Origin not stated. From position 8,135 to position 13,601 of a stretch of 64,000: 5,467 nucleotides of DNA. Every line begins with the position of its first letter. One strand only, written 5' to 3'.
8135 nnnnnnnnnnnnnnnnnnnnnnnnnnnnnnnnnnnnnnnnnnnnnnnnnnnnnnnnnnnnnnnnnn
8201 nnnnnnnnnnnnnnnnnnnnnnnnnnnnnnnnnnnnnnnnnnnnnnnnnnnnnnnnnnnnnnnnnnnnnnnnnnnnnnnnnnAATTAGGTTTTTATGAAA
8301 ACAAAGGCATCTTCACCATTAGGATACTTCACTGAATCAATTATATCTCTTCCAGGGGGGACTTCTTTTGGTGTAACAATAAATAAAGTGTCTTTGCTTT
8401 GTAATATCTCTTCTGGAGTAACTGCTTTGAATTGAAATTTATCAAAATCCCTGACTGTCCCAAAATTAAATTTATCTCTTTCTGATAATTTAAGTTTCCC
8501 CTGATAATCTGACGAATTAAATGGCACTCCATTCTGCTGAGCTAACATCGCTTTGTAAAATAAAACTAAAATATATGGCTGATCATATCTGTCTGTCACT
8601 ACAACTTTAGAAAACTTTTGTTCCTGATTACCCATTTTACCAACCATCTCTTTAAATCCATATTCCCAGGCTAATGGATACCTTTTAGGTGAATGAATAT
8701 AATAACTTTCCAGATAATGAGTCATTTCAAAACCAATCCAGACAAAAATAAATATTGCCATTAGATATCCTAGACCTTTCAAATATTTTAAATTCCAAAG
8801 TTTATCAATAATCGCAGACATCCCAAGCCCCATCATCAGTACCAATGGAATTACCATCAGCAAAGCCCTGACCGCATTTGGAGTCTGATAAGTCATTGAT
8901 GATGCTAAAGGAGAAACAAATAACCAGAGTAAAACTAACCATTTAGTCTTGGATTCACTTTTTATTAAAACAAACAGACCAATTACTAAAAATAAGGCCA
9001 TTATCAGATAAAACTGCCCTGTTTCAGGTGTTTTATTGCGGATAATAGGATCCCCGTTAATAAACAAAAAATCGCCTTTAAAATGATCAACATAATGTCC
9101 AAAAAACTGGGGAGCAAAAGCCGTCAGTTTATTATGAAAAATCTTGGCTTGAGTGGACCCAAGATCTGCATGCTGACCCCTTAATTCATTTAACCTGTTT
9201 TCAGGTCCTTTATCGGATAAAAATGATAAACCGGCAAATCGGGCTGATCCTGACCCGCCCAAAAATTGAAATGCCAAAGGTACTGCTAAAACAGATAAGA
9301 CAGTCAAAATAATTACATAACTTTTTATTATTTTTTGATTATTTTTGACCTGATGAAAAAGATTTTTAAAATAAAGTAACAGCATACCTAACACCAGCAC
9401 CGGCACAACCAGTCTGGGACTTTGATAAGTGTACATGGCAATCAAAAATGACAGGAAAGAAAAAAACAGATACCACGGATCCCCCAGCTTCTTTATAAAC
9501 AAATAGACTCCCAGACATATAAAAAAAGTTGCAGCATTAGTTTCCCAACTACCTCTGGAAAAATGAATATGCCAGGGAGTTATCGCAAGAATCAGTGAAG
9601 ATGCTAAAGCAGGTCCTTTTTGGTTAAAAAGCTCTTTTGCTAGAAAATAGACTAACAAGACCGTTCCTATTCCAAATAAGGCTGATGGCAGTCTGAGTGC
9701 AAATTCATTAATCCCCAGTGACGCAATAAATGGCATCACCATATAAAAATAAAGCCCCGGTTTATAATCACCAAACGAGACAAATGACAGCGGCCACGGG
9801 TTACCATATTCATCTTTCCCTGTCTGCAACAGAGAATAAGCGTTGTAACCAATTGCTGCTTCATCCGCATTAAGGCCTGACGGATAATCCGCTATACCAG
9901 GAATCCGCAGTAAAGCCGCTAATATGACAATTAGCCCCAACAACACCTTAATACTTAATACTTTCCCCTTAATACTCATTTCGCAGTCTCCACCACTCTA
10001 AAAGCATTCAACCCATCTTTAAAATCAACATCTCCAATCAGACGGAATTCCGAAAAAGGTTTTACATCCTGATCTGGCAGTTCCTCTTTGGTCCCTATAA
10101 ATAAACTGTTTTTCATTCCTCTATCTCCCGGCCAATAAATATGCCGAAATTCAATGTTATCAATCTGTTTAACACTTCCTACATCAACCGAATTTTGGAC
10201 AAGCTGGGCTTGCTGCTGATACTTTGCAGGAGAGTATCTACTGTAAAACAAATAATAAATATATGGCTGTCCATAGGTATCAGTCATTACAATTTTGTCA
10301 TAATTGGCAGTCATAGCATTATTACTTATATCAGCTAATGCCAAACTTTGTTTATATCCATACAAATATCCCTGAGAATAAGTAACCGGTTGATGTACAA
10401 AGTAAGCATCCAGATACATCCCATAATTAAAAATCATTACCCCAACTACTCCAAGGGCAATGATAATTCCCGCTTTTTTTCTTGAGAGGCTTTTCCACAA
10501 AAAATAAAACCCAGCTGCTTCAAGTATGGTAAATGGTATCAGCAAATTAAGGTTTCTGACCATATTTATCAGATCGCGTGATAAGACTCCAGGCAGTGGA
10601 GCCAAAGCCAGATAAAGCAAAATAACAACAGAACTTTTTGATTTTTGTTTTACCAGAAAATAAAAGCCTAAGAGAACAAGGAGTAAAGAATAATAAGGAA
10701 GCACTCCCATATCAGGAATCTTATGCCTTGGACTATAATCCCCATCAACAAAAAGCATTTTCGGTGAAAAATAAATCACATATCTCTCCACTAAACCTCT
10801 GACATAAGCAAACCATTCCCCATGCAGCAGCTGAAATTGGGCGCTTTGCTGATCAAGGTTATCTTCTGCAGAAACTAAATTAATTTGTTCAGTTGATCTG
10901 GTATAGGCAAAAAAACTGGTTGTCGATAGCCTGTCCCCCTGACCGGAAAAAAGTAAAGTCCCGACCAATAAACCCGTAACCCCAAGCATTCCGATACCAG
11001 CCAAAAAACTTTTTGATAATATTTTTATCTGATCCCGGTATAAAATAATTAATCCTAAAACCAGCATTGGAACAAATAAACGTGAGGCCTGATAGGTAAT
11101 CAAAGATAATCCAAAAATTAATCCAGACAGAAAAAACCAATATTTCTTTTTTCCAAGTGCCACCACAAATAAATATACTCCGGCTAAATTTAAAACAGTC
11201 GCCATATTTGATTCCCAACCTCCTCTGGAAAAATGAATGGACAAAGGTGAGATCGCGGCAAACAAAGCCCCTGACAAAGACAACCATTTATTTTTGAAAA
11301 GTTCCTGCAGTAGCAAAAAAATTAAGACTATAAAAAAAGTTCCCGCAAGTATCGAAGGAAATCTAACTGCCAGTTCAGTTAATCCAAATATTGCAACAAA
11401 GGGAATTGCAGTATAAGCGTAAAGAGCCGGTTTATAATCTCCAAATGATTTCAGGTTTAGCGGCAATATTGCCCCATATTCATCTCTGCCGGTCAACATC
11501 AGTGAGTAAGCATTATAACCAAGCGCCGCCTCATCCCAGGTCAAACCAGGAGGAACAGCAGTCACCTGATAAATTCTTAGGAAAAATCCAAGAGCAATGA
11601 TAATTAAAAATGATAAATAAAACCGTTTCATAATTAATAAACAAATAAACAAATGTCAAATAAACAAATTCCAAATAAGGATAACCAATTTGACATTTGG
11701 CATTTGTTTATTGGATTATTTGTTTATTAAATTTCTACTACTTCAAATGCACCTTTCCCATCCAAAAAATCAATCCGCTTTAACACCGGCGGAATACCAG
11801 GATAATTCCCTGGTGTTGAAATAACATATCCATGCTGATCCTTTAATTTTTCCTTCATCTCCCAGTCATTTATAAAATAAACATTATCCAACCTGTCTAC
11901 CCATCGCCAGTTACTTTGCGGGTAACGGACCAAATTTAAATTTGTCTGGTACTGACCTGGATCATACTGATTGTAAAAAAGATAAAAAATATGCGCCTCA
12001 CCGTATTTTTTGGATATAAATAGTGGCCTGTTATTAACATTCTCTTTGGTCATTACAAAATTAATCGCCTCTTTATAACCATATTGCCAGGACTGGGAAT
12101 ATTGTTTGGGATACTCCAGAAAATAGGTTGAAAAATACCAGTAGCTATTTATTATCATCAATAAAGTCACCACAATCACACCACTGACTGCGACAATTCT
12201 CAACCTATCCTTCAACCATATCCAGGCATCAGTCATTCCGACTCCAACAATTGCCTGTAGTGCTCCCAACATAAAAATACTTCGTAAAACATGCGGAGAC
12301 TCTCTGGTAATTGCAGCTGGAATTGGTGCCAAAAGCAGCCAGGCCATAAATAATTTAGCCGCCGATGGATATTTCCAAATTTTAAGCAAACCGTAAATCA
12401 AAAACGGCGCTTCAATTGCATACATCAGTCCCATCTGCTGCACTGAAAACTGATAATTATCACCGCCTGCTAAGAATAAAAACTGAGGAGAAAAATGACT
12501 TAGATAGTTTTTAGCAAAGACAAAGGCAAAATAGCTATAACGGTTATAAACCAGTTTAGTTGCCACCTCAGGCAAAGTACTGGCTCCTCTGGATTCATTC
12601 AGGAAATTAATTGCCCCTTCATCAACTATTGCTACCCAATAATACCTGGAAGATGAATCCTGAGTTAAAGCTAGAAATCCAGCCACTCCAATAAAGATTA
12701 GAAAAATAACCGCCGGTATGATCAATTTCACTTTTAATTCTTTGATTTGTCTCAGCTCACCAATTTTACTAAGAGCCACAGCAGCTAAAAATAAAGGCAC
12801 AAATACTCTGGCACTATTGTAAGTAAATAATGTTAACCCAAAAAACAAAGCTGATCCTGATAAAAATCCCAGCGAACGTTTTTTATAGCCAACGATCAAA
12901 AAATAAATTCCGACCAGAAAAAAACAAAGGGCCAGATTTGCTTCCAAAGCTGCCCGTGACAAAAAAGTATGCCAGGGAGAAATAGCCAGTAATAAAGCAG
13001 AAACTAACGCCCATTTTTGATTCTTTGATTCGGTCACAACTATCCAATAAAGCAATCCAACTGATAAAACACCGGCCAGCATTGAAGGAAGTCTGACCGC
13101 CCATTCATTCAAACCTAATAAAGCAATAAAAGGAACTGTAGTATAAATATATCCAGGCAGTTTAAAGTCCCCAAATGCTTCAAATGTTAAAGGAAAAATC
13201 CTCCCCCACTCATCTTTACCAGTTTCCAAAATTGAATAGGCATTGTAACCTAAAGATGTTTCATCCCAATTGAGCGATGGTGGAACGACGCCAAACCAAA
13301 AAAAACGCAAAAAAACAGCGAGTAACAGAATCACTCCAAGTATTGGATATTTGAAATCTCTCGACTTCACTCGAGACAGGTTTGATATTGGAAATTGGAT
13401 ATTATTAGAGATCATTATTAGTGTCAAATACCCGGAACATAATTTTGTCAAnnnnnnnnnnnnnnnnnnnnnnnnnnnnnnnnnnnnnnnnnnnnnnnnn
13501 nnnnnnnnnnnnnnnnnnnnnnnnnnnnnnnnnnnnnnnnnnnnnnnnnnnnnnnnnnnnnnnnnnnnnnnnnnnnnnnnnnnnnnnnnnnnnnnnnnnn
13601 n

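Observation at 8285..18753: Tandem array of six paralogous PMT_2/GT39-like GT-C genes, one inverted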

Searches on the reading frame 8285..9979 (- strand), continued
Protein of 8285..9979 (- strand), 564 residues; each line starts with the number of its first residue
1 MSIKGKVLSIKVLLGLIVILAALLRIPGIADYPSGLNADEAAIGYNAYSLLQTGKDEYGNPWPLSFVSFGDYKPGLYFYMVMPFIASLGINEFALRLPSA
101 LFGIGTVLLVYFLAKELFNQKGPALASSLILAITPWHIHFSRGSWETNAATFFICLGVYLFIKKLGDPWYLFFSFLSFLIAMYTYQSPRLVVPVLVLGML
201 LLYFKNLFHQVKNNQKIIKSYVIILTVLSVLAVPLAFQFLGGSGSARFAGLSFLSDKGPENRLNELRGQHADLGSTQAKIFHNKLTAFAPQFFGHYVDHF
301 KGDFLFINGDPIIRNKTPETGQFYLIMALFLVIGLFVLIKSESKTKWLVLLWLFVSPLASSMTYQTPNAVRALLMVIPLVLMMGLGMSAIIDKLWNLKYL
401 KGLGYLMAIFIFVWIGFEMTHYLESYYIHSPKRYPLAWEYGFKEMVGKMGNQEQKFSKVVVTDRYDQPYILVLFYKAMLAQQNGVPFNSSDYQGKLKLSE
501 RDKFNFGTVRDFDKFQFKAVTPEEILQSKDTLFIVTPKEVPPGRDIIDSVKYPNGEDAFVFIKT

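Call 43: find_encoding_contigs(protein=P0001, flank=10000, max_places=3)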
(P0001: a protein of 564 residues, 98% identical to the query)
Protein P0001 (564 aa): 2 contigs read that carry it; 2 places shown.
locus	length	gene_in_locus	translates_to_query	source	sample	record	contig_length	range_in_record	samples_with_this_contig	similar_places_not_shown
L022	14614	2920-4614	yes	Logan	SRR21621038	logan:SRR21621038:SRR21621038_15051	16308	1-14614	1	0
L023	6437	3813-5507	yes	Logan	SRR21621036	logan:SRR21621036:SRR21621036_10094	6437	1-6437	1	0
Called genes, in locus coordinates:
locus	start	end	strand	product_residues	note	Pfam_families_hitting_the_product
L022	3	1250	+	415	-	?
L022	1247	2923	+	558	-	PF13231:PMT_2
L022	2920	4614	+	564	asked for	PF02366:PMT (weak), PF13231:PMT_2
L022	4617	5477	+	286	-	PF00535:Glycos_transf_2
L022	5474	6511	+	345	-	PF13439:Glyco_transf_4, PF00534:Glycos_transf_1, PF13524:Glyco_trans_1_2 (faint), PF13692:Glyco_trans_1_4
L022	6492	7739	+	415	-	PF04188:Mannosyl_trans2 (weak)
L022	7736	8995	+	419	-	PF01943:Polysacc_synt, PF13440:Polysacc_synt_3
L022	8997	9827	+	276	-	PF00535:Glycos_transf_2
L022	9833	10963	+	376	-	PF13439:Glyco_transf_4, PF20706:GT4-conflict, PF00534:Glycos_transf_1, PF13692:Glyco_trans_1_4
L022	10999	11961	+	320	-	PF01073:3Beta_HSD (faint), PF01370:Epimerase, PF02719:Polysacc_synt_2 (faint), PF16363:GDP_Man_Dehyd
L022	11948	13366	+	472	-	PF13489:Methyltransf_23, PF07021:MetW (weak), PF13847:Methyltransf_31, PF08241:Methyltransf_11, PF08242:Methyltransf_12, PF13649:Methyltransf_25, PF00535:Glycos_transf_2, PF10111:Glyco_tranf_2_2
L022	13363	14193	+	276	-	PF00535:Glycos_transf_2, PF10111:Glyco_tranf_2_2 (weak), PF13641:Glyco_tranf_2_3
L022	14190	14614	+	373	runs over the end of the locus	PF13439:Glyco_transf_4, PF13579:Glyco_trans_4_4, PF20706:GT4-conflict (weak), PF00534:Glycos_transf_1, PF13692:Glyco_trans_1_4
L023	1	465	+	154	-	?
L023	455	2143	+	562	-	PF02366:PMT (weak), PF13231:PMT_2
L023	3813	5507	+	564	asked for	PF02366:PMT (weak), PF13231:PMT_2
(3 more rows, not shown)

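Call 55: search_solved_structures(query=A2, max_evalue=10, show_alignments=2)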
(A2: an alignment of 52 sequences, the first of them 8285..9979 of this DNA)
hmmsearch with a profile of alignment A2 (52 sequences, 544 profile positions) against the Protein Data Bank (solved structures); distinct sequences matched with E-value up to 10: 4.
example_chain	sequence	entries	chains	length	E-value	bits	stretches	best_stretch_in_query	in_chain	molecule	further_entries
8i9p_Lh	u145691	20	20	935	0.0014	20.5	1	88-177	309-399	dolichyl-diphosphooligosaccharide--protein glycotransferase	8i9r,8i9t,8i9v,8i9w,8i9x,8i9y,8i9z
8j07_c3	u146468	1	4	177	2.2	9.9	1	420-510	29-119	DPY30 domain-containing protein 2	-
1kkh_A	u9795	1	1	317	2.9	9.6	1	470-539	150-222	Mevalonate Kinase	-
1vis_A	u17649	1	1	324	3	9.5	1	470-539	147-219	Mevalonate kinase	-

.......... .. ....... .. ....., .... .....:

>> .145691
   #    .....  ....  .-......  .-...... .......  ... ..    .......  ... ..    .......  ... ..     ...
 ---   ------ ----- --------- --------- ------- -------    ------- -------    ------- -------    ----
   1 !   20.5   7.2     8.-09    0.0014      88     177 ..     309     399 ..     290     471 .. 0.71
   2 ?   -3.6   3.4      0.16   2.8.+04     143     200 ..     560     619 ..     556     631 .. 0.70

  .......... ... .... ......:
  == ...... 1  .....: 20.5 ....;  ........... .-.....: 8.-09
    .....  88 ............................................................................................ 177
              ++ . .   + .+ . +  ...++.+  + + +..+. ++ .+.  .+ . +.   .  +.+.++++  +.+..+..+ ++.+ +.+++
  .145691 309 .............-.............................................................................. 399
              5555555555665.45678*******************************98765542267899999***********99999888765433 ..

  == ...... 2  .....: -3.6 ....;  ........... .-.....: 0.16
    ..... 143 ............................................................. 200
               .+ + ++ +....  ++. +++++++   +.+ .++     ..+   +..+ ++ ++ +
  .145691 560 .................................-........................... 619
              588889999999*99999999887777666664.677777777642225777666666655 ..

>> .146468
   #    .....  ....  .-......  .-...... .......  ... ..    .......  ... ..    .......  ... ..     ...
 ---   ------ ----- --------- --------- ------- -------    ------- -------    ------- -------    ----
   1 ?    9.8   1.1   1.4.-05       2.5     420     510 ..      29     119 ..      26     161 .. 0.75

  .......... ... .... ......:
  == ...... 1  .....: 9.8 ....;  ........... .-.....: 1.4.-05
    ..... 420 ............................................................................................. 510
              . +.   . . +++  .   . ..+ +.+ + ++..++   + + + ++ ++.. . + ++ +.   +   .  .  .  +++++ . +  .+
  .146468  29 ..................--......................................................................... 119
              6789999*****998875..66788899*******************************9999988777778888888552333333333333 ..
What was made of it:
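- Tried and rejected: The 52-sequence profile found only a marginal STT3 hit (call 55).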

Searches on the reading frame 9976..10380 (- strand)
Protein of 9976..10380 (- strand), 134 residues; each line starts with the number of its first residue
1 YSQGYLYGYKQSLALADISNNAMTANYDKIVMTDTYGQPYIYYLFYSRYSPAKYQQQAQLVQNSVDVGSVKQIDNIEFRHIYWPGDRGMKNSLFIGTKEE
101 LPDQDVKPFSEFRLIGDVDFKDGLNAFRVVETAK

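Call 54: search_protein_families(library=pfam, proteins=[window:9976-10380:-], max_evalue=5)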
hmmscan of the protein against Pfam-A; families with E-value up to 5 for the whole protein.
window:9976-10380:- (134 aa): 1 family
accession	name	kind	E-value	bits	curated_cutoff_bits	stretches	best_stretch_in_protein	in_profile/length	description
PF16545.11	CCM2_C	-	0.017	15.7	27.3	1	46-112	21-82/100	Cerebral cavernous malformation protein, harmonin-homology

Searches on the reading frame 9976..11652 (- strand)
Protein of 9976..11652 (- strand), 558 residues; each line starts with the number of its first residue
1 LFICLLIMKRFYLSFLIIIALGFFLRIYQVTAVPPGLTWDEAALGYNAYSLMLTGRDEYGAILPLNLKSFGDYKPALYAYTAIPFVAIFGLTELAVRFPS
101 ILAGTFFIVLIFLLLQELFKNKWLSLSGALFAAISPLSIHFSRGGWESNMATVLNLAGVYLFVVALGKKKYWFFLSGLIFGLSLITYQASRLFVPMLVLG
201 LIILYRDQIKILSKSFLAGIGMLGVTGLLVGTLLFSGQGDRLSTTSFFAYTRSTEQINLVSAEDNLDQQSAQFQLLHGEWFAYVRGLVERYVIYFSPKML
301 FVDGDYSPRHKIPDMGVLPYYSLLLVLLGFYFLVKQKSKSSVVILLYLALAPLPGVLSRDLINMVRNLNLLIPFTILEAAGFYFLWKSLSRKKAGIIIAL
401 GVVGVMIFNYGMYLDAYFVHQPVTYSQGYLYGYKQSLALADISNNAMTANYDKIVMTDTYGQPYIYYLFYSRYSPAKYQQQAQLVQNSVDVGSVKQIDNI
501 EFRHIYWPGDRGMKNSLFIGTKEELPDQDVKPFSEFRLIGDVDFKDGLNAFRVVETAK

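Call 3: search_protein_families(library=pfam, proteins=[window:9976-11652:-], max_evalue=0.01)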
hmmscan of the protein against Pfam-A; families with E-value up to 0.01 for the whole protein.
window:9976-11652:- (558 aa): 2 families
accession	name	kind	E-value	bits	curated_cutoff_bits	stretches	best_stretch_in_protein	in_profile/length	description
PF13231.12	PMT_2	-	1e-12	49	26.1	1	74-219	2-145/160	Dolichyl-phosphate-mannose-protein mannosyltransferase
PF02366.24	PMT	-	2.3e-05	24.5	22.7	1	17-206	2-202/245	Dolichyl-phosphate-mannose-protein mannosyltransferase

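Call 10: search_protein_families(library=ncbifam, proteins=[window:9976-11652:-], max_evalue=0.01)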
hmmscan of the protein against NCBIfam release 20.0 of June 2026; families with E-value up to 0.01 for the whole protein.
window:9976-11652:- (558 aa): 1 family
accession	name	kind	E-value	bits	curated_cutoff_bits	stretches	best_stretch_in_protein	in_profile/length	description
TIGR03663.1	TIGR03663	subfamily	8.6e-09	34.9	126.25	1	15-208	4-183/435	flippase activity-associated protein Agl23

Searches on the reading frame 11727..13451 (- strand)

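Call 3: search_protein_families(library=pfam, proteins=[window:11727-13451:-], max_evalue=0.01)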
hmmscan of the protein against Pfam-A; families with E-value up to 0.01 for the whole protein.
window:11727-13451:- (574 aa): 2 families
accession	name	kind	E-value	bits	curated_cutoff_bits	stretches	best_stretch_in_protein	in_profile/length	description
PF13231.12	PMT_2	-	4.1e-12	47.1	26.1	1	103-254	8-155/160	Dolichyl-phosphate-mannose-protein mannosyltransferase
PF02366.24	PMT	-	6e-07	29.7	22.7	1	41-261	2-233/245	Dolichyl-phosphate-mannose-protein mannosyltransferase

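Call 10: search_protein_families(library=ncbifam, proteins=[window:11727-13451:-], max_evalue=0.01)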
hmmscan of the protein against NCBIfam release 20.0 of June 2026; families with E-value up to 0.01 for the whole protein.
window:11727-13451:- (574 aa): 2 families
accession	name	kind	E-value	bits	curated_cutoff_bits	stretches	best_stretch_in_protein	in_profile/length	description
TIGR03663.1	TIGR03663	subfamily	7e-08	31.9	126.25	1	39-229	5-181/435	flippase activity-associated protein Agl23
NF047440.1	LA3751_2_3_fam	subfamily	0.00082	18.3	200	1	102-255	86-234/460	LA_3751/LA_3752 family putative glycosyltransferase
